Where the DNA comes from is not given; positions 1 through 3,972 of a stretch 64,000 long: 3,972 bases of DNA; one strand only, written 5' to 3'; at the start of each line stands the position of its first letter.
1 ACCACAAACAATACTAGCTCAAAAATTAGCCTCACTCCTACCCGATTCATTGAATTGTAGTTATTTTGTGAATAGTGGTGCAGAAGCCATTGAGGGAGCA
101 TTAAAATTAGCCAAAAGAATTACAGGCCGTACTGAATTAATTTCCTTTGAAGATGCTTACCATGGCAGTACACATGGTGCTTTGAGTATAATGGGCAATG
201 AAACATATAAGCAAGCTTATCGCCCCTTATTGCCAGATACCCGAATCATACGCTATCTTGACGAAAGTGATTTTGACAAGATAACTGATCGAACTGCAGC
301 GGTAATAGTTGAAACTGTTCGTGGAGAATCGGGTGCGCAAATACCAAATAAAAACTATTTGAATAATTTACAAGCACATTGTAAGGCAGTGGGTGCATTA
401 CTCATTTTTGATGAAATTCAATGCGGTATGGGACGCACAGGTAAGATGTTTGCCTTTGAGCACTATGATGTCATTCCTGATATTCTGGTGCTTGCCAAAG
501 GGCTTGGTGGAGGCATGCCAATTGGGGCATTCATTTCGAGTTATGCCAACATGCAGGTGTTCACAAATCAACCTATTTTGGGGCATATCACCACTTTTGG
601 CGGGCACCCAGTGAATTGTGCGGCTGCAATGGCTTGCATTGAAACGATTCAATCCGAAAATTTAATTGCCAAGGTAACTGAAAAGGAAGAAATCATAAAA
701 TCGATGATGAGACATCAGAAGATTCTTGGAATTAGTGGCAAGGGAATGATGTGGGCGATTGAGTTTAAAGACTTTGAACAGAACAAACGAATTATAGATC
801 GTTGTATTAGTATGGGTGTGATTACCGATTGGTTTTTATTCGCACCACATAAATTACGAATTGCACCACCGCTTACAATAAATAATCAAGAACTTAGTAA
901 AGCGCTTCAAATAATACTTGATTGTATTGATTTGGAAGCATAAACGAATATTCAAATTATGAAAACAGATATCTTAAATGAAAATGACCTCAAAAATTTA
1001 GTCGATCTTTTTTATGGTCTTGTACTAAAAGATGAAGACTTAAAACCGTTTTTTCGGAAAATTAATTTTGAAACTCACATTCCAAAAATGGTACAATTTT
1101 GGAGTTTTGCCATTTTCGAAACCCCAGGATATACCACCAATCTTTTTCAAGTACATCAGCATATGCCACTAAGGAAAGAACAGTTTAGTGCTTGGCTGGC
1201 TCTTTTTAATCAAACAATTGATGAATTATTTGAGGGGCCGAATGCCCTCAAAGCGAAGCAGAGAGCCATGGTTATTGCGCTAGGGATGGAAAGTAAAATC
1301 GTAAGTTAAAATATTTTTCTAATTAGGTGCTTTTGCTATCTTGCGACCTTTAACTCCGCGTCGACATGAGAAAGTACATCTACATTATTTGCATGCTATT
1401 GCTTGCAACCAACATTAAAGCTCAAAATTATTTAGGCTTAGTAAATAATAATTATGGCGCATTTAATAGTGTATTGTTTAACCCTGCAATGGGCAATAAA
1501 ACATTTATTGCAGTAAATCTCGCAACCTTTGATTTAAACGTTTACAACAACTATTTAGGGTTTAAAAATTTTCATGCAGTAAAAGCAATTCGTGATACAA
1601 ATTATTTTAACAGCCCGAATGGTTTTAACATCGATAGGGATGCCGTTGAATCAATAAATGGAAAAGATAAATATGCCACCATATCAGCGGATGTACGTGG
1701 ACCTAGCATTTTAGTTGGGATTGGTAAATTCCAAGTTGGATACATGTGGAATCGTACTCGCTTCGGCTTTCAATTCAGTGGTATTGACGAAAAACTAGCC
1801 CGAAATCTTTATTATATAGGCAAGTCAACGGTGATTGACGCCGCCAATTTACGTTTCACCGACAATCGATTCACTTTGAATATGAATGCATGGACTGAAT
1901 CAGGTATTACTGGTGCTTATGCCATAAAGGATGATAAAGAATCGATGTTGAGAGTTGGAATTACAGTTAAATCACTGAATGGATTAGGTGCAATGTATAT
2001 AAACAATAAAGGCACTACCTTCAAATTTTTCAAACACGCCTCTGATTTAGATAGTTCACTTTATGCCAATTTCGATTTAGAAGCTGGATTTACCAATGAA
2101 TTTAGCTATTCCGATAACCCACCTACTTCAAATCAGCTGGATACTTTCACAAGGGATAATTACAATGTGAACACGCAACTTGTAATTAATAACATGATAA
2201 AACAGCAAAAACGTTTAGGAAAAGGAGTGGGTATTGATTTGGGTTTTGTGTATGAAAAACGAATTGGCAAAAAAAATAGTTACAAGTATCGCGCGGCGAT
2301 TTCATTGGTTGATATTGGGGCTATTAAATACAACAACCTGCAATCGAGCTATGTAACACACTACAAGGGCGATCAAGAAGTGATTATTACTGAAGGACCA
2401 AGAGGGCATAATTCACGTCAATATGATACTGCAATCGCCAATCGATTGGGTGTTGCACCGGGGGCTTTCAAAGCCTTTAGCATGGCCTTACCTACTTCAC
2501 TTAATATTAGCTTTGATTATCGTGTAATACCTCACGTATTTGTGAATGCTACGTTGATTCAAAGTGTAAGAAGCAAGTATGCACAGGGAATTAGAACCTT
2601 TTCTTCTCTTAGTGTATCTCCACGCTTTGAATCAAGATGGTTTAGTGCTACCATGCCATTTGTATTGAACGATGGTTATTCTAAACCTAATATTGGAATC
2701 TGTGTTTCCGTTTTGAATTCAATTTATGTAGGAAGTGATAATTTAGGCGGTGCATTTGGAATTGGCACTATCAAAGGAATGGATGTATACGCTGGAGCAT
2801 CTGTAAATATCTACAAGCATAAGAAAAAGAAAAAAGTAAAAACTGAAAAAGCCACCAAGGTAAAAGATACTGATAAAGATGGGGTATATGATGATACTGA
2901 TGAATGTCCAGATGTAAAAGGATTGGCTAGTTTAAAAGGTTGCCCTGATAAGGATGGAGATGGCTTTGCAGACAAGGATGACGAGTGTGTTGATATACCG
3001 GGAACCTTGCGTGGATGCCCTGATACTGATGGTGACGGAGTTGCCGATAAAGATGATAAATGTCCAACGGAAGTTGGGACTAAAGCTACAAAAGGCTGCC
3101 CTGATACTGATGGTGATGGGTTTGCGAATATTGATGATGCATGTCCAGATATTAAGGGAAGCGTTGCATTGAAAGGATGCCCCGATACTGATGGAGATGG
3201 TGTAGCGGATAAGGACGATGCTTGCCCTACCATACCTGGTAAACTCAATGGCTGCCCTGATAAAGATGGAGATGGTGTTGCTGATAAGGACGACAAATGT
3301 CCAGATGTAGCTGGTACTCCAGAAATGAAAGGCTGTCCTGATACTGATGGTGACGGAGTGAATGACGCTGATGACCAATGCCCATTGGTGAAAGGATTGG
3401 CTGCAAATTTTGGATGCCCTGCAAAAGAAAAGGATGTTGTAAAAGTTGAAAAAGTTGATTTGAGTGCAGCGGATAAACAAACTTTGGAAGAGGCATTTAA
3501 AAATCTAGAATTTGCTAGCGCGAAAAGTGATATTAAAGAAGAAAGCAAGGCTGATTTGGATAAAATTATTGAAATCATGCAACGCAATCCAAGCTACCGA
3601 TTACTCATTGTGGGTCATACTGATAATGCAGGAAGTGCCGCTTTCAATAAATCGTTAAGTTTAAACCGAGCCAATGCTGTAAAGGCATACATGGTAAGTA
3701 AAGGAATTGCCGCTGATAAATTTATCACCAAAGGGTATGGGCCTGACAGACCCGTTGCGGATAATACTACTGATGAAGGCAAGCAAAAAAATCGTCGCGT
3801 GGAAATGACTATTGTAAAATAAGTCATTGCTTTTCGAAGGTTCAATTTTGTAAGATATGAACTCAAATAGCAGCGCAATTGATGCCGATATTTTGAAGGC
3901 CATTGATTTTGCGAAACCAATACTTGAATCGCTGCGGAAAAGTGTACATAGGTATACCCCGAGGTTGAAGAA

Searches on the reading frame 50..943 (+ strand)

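Call 78: search_protein_families(library=ncbifam, proteins=[window:50-943:+], max_evalue=0.00001)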
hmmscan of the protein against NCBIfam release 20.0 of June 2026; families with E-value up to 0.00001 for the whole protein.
window:50-943:+ (297 aa): 69 families (the best 25 are shown)
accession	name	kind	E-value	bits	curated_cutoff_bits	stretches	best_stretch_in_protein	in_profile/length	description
TIGR00707.1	argD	subfamily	6.1e-80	268.9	410.05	1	4-291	87-378/381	acetylornithine/succinylornithine family transaminase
NF002874.0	PRK03244.1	equivalog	3.6e-78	263.1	457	1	5-294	107-393/399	acetylornithine transaminase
NF005993.0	PRK08117.1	subfamily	4.8e-73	246.2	574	2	80-291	206-425/433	aspartate aminotransferase family protein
NF002797.0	PRK02936.1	equivalog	6.6e-73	245.7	496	1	2-293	87-377/385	acetylornithine transaminase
NF008570.0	PRK11522.1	equivalog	7.3e-73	245.7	612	1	2-289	147-450/464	putrescine aminotransferase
NF004426.0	PRK05769.1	equivalog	2.1e-69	234.4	552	2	65-293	203-437/441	acetyl ornithine aminotransferase family protein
NF002325.0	PRK01278.1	subfamily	2.1e-66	224.2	372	1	4-292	91-385/395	acetylornithine transaminase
NF053554.1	prodigi_MAP_PigE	equivalog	8.7e-65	219.5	850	1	3-243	481-732/837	prodigiosin MAP biosynthesis aminotransferase PigE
NF003273.0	PRK04260.1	equivalog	2.8e-64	217.1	616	1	4-292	87-374/376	acetylornithine transaminase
TIGR03372.1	putres_am_tran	equivalog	1.6e-63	215.2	658.65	1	3-286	136-435/442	putrescine aminotransferase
NF049939.1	HyAminethphonNHLyPbfA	equivalog_domain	5.1e-62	209.8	525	1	6-294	124-440/442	(R)-1-hydroxy-2-aminoethylphosphonate ammonia-lyase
TIGR03246.1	arg_catab_astC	subfamily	3.7e-60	204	609.95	1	4-288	95-388/397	acetylornithine/succinylornithine family transaminase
NF003468.0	PRK05093.1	subfamily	1.3e-59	201.9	522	1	5-289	102-395/405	acetylornithine/succinyldiaminopimelate transaminase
NF006733.0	PRK09264.1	subfamily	4.6e-59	200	438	1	9-293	111-414/425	diaminobutyrate--2-oxoglutarate transaminase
NF006228.0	PRK08360.1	equivalog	2.8e-58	197.6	608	2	79-293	202-424/443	aspartate aminotransferase family protein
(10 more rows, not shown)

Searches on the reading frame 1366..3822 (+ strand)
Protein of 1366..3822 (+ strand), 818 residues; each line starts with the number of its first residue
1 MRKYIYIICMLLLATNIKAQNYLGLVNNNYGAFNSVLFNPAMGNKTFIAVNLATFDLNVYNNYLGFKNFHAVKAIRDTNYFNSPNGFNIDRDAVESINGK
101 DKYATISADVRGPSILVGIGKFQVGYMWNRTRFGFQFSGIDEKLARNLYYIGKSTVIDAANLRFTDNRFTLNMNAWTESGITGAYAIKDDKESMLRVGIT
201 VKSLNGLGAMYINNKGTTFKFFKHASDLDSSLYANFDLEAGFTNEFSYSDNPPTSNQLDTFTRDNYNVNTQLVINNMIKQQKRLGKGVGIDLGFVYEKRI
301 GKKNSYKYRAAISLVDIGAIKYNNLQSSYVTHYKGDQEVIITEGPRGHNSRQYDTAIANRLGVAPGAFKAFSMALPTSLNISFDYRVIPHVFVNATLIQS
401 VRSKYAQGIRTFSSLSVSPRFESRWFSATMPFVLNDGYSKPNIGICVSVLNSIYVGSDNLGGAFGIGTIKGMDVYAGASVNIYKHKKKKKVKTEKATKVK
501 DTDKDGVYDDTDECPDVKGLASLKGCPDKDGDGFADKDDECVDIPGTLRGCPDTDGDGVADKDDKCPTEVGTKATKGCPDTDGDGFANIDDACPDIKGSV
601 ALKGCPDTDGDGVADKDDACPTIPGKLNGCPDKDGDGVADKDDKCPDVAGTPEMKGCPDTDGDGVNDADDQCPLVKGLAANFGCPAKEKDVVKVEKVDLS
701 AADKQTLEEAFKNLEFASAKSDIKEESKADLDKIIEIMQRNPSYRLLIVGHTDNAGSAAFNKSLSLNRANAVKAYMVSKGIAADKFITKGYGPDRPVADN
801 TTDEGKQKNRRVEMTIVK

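Call 49: search_protein_families(library=pfam, proteins=[window:1366-3822:+], max_evalue=0.001)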
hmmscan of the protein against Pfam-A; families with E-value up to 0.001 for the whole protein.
window:1366-3822:+ (818 aa): 2 families
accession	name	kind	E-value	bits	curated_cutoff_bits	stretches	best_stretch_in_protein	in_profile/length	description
PF00691.25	OmpA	-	4.2e-23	82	27.2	1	716-810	2-98/98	OmpA family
PF02412.23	TSP_3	-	8.2e-10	38.7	25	0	607-624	15-32/36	Thrombospondin type 3 repeat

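Call 78: search_protein_families(library=ncbifam, proteins=[window:1366-3822:+], max_evalue=0.00001)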
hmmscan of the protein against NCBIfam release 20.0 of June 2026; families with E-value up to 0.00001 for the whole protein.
window:1366-3822:+ (818 aa): 36 families (the best 25 are shown)
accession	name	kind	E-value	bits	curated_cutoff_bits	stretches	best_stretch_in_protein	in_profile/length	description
NF033763.1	exchanger_TraB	exception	6e-49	166.4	700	4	631-817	322-498/522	outer membrane exchange protein TraB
NF053612.1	anchor_PA1041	equivalog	1.6e-35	123.2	250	1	659-816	77-235/236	PA1041 family peptidoglycan-binding anchor lipoprotein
NF053611.1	YiaD_Gzip_OmpA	equivalog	1.1e-34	119.9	175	1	712-816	102-206/206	YiaD family glycine zipper/OmpA-like lipoprotein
NF045787.1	OmpABordt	equivalog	4.2e-27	95.1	200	1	698-817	74-190/194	outer membrane protein OmpA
NF053613.1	OMP_toxin_LptF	equivalog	8.5e-27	94.4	400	1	697-817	127-246/256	lipotoxin F family OmpA-related lipoprotein LptF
NF053607.1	CHU_0125_OmpA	equivalog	3.7e-24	85.2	620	1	711-817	530-637/639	CHU_0125 family OmpA-like outer membrane integrity protein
NF053585.1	OMP_LP_YfiB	equivalog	5.1e-22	78.5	128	1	714-816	58-160/163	outer membrane lipoprotein YfiB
NF045788.1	Omp38Acinit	equivalog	6.4e-22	78.1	500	1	714-816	243-346/354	outer membrane protein Omp38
NF007804.1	PRK10510.1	equivalog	1.2e-21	77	307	1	696-816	96-216/219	OmpA family lipoprotein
TIGR03350.1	type_VI_ompA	equivalog_domain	1.7e-20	73.4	139.8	1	714-816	32-137/137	type VI secretion system protein TssL, long form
TIGR02802.1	Pal_lipo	equivalog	1.8e-20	73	125.35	1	716-815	4-103/104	peptidoglycan-associated lipoprotein Pal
NF052230.1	T9SS_PorE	exception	3.7e-19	68.5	600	1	711-796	514-599/648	PorE family type IX secretion system protein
TIGR03789.1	pdsO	hypoth_equivalog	9.2e-19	68.1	152.2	1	693-816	118-243/243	sortase-associated OmpA-like protein PdsO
NF008071.1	PRK10808.1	equivalog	4.3e-17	62.5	277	1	716-812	235-333/358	porin OmpA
NF006541.1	PRK09038.1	equivalog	4.6e-16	59.2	283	1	691-817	120-249/253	flagellar motor protein MotD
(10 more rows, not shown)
